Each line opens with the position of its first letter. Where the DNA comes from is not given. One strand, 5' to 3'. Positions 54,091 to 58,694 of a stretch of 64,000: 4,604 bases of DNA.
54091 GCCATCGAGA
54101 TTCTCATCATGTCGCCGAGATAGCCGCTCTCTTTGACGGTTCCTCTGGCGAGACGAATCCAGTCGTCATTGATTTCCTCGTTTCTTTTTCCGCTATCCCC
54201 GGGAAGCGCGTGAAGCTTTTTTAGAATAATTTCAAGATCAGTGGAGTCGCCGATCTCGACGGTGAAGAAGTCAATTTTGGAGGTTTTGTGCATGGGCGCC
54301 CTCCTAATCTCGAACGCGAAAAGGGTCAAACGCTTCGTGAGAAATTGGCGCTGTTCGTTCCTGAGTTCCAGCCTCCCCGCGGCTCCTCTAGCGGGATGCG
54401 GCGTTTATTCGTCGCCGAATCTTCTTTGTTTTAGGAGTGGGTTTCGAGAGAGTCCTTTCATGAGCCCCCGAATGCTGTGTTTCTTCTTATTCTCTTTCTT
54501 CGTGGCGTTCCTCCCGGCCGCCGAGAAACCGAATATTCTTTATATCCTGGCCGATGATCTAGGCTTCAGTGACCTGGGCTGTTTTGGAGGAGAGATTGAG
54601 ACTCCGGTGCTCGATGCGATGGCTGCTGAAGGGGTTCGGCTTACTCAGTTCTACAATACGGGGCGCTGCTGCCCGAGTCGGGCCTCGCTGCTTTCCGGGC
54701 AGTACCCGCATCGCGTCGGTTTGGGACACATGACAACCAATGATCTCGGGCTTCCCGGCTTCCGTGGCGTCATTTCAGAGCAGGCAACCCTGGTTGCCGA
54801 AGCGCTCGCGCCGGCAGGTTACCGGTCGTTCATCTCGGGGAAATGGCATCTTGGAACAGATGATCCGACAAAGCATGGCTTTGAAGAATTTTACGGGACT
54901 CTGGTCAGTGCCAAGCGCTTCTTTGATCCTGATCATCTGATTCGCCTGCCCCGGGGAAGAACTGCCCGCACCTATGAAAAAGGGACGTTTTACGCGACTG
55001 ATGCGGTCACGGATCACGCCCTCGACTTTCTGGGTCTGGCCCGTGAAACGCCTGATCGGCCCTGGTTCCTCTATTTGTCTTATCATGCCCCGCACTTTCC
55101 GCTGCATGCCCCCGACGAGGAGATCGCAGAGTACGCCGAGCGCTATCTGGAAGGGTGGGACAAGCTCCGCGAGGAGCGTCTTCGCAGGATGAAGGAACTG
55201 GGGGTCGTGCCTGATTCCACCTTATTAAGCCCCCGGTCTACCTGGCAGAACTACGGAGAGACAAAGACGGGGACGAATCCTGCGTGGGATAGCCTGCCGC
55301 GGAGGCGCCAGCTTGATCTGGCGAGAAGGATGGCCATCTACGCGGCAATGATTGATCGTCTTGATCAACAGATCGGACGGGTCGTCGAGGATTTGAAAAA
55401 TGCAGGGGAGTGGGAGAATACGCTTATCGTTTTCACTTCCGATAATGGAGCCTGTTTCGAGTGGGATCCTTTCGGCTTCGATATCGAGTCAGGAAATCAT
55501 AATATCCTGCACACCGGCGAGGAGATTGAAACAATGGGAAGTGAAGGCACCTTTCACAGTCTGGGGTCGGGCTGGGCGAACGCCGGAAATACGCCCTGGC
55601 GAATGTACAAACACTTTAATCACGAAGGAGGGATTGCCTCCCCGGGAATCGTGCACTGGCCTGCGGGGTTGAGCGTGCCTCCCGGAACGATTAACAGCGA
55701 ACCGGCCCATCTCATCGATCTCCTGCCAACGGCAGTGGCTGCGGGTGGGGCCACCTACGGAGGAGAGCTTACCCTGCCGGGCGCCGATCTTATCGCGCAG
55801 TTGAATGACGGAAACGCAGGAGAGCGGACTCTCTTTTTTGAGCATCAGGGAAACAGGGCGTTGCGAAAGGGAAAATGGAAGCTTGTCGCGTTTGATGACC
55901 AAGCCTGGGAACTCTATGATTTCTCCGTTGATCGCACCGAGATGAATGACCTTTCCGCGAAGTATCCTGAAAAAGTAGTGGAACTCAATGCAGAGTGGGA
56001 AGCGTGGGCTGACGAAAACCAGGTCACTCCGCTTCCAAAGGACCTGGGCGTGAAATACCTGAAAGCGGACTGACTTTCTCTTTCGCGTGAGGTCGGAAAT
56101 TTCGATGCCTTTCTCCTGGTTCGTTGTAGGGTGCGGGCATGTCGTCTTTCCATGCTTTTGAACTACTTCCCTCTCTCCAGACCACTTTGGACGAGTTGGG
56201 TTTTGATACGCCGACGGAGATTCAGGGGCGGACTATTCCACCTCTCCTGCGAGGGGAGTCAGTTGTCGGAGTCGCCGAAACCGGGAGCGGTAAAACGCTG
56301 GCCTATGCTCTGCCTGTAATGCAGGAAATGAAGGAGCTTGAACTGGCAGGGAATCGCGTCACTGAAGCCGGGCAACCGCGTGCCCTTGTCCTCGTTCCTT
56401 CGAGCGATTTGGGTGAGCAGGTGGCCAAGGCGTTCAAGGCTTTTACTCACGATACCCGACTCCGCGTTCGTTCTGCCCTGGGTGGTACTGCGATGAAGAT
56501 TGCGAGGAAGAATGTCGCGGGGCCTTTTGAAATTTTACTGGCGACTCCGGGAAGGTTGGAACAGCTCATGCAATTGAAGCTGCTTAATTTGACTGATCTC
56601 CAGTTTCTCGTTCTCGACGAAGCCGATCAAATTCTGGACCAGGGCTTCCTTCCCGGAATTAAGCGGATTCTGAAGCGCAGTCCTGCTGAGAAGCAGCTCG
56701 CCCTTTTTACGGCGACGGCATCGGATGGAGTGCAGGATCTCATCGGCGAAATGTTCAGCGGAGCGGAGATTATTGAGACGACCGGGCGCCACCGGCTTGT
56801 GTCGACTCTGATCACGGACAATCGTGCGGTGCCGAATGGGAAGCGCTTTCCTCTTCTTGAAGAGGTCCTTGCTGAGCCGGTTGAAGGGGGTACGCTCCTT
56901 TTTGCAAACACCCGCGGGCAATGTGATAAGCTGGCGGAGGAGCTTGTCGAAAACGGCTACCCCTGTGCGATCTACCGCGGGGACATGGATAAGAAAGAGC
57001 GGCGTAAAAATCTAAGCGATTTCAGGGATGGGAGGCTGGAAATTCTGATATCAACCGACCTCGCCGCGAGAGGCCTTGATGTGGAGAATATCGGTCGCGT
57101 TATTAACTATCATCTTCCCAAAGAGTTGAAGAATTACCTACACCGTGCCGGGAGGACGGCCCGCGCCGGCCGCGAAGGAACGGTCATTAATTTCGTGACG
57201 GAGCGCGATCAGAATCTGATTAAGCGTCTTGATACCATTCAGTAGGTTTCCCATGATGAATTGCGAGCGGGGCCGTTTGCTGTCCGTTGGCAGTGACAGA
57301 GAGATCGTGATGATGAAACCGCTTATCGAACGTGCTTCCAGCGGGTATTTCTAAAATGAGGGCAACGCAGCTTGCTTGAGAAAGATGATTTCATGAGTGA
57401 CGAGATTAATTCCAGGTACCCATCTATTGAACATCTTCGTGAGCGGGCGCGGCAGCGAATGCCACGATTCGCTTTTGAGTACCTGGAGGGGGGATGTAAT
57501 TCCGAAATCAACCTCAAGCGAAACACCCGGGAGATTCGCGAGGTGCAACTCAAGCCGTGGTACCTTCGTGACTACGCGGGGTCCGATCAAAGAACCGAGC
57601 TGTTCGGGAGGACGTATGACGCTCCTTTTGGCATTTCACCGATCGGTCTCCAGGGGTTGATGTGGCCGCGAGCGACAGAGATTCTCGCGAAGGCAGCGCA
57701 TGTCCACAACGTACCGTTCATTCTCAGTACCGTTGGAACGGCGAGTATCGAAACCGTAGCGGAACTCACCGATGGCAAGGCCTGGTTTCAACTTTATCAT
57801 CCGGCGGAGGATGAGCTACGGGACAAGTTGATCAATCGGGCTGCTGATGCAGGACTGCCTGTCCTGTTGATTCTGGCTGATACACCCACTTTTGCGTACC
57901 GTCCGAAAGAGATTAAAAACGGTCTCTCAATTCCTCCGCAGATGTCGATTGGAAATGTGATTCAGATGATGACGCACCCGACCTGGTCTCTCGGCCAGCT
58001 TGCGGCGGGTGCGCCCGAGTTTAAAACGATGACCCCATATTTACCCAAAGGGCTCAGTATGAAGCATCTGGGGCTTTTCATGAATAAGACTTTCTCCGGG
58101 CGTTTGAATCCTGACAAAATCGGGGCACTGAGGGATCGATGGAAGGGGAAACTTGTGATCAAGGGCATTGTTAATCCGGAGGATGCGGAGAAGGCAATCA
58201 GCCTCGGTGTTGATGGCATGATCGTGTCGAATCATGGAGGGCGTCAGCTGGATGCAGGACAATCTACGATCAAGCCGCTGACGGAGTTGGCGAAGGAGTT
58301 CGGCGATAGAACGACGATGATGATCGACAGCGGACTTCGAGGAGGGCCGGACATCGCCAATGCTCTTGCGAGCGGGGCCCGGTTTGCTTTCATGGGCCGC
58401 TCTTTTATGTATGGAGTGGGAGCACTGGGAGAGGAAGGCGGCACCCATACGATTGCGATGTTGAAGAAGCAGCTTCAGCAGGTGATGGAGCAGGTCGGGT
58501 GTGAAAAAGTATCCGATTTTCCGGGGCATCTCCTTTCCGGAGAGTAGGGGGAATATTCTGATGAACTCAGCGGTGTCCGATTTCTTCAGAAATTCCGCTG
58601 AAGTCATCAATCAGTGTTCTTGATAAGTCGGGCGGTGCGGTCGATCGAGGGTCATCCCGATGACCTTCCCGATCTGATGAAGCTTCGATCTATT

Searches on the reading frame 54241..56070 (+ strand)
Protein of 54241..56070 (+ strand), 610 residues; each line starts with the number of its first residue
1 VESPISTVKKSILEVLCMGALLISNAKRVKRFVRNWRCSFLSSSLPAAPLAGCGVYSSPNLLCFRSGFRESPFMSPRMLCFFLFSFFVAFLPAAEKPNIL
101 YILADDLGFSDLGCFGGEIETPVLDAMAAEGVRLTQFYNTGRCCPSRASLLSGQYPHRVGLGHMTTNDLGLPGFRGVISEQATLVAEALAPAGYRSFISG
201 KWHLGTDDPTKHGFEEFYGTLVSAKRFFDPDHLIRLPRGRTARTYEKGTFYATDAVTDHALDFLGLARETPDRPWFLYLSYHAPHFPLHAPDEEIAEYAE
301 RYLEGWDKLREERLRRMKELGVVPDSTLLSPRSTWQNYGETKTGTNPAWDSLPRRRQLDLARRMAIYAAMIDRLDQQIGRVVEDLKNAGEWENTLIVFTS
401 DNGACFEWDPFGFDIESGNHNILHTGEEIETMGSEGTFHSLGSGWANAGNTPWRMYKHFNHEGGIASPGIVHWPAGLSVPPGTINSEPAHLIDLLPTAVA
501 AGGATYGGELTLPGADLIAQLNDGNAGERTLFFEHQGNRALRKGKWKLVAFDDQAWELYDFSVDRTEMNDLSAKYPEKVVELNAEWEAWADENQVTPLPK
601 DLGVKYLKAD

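Call 25: search_protein_families(library=pfam, proteins=[window:54241-56070:+], max_evalue=0.001)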
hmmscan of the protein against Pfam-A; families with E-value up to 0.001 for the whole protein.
window:54241-56070:+ (610 aa): 3 families
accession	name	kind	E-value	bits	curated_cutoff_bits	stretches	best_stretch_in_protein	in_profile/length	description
PF00884.28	Sulfatase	-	3.1e-58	197.9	25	1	97-503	1-300/301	Sulfatase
PF01663.27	Phosphodiest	-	1e-05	25.7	23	0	368-404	185-221/342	Type I phosphodiesterase / nucleotide pyrophosphatase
PF16347.10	SGSH_C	-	0.00014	22.5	29.3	1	457-574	8-134/154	N-sulphoglucosamine sulphohydrolase, C-terminal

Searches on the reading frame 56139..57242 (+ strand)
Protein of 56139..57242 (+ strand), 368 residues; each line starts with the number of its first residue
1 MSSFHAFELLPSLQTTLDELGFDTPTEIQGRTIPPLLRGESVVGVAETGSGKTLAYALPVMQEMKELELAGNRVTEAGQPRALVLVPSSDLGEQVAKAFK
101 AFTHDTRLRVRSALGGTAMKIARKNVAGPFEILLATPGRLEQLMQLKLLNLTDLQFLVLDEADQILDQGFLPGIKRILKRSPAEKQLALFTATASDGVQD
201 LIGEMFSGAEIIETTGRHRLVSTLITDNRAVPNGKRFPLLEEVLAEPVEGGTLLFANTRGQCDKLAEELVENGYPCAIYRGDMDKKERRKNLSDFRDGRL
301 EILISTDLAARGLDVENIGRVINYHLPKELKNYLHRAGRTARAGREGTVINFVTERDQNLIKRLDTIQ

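Call 33: search_protein_families(library=pfam, proteins=[window:56139-57242:+], max_evalue=0.001)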
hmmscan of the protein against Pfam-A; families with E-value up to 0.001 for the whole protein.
window:56139-57242:+ (368 aa): 3 families
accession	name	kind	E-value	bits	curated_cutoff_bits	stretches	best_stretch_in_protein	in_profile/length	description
PF00270.35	DEAD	-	1e-40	139.6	26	1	26-200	1-166/167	DEAD/DEAH box helicase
PF00271.37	Helicase_C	-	1.4e-26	93.3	23.5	1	240-344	6-110/110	Helicase conserved C-terminal domain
PF04851.21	ResIII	-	7.1e-09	36.2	22.5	1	45-194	29-162/164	Type III restriction enzyme, res subunit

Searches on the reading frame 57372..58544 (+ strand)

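Call 33: search_protein_families(library=pfam, proteins=[window:57372-58544:+], max_evalue=0.001)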
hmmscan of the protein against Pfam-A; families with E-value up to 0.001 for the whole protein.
window:57372-58544:+ (391 aa): 1 family
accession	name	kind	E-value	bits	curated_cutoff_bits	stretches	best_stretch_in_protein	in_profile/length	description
PF01070.24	FMN_dh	-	1.7e-115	386.3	24.9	1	26-385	1-345/350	FMN-dependent dehydrogenase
